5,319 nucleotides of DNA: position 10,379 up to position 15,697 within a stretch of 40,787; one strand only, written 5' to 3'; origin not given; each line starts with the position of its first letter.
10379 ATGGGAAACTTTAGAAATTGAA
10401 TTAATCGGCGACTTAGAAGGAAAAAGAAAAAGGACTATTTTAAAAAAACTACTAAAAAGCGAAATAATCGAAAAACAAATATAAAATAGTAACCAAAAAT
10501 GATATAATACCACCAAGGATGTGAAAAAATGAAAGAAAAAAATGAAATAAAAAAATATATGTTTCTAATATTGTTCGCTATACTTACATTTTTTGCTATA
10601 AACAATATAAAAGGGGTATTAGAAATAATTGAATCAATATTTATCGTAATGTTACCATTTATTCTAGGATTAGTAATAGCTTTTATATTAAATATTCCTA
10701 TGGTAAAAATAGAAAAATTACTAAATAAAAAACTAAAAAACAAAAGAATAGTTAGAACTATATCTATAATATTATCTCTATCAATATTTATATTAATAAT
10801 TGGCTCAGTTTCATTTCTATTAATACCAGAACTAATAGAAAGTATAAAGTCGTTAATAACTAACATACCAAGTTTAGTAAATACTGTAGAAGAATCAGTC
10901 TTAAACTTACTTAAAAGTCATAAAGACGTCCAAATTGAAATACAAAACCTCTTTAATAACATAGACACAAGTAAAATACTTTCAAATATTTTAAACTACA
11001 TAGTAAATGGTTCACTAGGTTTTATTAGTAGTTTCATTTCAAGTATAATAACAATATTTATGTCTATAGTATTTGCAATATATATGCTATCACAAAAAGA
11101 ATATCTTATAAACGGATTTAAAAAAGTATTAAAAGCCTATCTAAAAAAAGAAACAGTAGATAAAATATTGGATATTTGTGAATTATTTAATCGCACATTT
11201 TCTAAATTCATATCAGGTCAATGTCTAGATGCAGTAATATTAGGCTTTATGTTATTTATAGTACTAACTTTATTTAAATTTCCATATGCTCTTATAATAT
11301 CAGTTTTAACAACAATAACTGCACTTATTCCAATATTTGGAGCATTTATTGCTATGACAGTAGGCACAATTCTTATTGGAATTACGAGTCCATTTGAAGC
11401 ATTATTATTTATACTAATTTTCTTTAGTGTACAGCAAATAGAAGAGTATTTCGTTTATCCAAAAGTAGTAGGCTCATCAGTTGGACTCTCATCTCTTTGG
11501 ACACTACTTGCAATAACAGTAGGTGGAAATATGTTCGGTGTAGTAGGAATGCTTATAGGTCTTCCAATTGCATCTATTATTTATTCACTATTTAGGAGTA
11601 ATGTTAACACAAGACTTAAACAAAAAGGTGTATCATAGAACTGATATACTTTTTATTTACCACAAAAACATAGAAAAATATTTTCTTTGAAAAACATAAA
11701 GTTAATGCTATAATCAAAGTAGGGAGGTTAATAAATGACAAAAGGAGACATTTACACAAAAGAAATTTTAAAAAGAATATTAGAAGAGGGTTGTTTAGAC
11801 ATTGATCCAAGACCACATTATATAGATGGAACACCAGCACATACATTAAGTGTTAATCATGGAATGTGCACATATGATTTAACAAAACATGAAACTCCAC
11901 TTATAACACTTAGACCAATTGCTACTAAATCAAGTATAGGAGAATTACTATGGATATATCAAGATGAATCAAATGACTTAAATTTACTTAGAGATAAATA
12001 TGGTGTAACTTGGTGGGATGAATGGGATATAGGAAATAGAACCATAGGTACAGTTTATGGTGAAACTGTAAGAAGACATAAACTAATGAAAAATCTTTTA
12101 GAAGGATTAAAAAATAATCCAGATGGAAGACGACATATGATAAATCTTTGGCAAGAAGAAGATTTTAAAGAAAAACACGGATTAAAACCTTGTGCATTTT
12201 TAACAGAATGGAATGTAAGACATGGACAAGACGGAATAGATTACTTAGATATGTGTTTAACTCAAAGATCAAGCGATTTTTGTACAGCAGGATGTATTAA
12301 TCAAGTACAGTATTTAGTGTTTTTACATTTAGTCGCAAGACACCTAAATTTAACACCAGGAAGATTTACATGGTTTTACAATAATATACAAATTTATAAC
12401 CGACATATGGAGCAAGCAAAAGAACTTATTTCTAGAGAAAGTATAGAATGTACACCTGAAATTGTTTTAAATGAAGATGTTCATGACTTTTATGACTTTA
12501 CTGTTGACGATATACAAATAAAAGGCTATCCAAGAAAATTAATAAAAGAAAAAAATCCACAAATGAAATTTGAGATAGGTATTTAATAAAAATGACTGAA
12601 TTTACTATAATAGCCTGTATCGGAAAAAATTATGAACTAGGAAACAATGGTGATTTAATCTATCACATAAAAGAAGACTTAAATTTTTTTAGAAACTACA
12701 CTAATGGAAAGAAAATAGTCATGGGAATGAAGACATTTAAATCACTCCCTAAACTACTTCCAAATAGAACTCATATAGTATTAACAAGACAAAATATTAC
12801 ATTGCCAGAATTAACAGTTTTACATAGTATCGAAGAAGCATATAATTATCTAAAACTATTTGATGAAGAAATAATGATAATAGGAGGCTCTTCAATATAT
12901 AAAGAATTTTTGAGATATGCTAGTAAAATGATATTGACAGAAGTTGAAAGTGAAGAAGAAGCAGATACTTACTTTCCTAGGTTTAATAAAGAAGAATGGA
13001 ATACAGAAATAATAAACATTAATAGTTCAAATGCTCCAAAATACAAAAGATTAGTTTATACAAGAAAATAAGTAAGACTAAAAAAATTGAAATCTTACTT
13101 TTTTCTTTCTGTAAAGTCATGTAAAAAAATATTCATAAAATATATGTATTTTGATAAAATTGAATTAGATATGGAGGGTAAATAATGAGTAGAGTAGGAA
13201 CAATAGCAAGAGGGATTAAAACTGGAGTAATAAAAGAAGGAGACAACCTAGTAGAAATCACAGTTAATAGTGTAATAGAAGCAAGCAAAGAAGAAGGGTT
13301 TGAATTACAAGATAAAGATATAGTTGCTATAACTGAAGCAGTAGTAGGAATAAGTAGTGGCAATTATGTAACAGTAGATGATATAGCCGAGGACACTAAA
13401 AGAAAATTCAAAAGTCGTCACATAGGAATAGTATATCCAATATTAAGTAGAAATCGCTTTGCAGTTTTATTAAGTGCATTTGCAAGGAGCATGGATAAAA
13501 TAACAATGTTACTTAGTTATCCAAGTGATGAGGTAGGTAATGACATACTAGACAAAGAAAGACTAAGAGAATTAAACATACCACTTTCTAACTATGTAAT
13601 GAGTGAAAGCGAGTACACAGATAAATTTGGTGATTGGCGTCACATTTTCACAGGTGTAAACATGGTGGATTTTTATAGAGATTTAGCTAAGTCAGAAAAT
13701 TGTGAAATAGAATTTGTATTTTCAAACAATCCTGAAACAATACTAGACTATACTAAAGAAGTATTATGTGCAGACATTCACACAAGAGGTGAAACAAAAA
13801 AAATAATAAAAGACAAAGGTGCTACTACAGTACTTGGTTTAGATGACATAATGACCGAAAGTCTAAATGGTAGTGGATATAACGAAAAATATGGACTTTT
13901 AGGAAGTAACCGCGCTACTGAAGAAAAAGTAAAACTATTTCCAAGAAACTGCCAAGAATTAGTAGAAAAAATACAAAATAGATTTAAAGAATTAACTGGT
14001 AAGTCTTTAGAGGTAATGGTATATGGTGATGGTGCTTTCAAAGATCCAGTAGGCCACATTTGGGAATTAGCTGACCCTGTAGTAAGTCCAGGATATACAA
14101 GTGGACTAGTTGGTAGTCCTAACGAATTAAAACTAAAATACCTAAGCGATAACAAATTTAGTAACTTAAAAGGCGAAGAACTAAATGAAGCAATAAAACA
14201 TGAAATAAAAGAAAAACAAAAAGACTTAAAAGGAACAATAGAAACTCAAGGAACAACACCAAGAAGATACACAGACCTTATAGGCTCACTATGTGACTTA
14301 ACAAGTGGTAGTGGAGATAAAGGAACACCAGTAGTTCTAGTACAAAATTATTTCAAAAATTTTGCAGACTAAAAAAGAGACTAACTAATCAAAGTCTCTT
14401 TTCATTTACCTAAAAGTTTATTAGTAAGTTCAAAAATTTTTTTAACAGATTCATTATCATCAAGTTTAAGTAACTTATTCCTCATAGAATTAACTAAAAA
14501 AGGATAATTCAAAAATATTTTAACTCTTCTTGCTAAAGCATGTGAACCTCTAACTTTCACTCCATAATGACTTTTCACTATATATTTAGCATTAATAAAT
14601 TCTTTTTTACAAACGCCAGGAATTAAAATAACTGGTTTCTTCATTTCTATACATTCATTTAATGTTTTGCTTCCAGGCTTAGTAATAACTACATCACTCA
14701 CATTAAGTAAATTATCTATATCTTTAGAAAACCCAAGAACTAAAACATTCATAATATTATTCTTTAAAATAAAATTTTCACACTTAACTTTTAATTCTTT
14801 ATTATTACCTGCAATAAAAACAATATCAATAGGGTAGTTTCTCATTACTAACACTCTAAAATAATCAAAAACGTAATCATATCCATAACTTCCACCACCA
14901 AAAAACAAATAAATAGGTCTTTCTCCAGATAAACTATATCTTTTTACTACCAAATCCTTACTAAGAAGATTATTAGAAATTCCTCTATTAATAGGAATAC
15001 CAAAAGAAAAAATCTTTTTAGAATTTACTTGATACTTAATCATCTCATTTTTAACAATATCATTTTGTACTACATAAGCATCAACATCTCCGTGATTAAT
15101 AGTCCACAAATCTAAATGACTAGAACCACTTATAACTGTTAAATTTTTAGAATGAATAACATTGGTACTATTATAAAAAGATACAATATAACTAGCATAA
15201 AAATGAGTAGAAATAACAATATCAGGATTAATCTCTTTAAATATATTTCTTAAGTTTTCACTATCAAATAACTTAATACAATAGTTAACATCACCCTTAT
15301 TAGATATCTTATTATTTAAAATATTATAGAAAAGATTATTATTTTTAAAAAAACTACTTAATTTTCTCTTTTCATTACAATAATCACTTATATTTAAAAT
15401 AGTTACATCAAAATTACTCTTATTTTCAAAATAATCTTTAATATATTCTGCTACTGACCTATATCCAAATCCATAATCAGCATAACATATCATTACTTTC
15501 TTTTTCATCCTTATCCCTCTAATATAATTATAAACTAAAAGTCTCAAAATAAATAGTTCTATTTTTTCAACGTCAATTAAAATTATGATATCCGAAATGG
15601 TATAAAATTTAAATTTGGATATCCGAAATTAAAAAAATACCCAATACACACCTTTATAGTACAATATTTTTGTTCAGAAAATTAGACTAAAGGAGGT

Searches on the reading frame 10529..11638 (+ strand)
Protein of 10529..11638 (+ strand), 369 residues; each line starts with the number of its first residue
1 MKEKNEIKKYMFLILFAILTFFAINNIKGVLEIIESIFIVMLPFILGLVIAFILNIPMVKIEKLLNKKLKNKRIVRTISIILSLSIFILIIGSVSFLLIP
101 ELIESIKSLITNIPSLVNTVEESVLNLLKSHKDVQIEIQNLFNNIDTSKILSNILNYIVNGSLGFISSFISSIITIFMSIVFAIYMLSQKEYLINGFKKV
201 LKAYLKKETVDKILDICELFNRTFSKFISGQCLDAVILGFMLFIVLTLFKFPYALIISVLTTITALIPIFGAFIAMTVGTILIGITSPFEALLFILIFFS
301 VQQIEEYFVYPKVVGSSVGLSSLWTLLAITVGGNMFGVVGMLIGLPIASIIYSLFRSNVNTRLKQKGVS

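Call 17: search_protein_families(library=ncbifam, proteins=[window:10529-11638:+], max_evalue=0.00001)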
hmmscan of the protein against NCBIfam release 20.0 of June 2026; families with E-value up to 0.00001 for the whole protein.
window:10529-11638:+ (369 aa): 3 families
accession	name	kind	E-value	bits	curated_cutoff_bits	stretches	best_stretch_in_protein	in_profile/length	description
TIGR02872.1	spore_ytvI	equivalog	2.1e-29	103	198.15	1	27-356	9-337/341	sporulation integral membrane protein YtvI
NF045801.1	efflux_ABUW_0982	equivalog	2e-17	63.2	675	1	22-358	10-343/392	chloramphenicol efflux transporter CxpE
NF008930.0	PRK12287.1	subfamily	3.3e-12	46.7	318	1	38-351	31-321/344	AI-2E family transporter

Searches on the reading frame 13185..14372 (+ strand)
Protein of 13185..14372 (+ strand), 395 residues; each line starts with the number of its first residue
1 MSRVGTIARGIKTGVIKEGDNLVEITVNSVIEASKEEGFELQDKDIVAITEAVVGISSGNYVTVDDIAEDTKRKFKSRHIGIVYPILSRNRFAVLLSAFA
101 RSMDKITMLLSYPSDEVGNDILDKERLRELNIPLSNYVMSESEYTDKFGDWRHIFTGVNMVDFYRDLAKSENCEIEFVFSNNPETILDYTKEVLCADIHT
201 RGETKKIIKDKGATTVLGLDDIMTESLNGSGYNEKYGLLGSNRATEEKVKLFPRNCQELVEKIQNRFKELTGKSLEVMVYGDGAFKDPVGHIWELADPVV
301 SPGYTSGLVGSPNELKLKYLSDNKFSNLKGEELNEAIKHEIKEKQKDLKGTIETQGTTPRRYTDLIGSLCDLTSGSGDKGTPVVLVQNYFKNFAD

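Call 17: search_protein_families(library=ncbifam, proteins=[window:13185-14372:+], max_evalue=0.00001)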
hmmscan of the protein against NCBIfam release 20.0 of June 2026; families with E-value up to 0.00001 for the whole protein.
window:13185-14372:+ (395 aa): 2 families
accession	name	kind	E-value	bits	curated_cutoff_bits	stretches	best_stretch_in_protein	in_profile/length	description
NF009809.0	PRK13293.1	equivalog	4.4e-10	39.4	274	0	15-70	13-59/253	coenzyme F420-0:L-glutamate ligase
TIGR01916.1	F420_cofE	equivalog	1.9e-09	37.3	180.65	0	15-68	11-56/244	coenzyme F420-0:L-glutamate ligase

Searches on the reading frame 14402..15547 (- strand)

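Call 17: search_protein_families(library=ncbifam, proteins=[window:14402-15547:-], max_evalue=0.00001)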
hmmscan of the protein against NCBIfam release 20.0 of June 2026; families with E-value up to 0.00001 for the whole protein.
window:14402-15547:- (381 aa): 3 families
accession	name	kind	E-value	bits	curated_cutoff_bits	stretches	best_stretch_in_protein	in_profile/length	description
NF010135.0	PRK13609.1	equivalog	7.3e-39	133.8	500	1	15-373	4-363/388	diglucosyl diacylglycerol synthase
NF010134.0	PRK13608.1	equivalog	7.2e-19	68.1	557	1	15-371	5-361/391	diglucosyl diacylglycerol synthase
TIGR01133.1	murG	equivalog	3.8e-11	42.6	250.25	1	208-373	180-351/353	undecaprenyldiphospho-muramoylpentapeptide beta-N-acetylglucosaminyltransferase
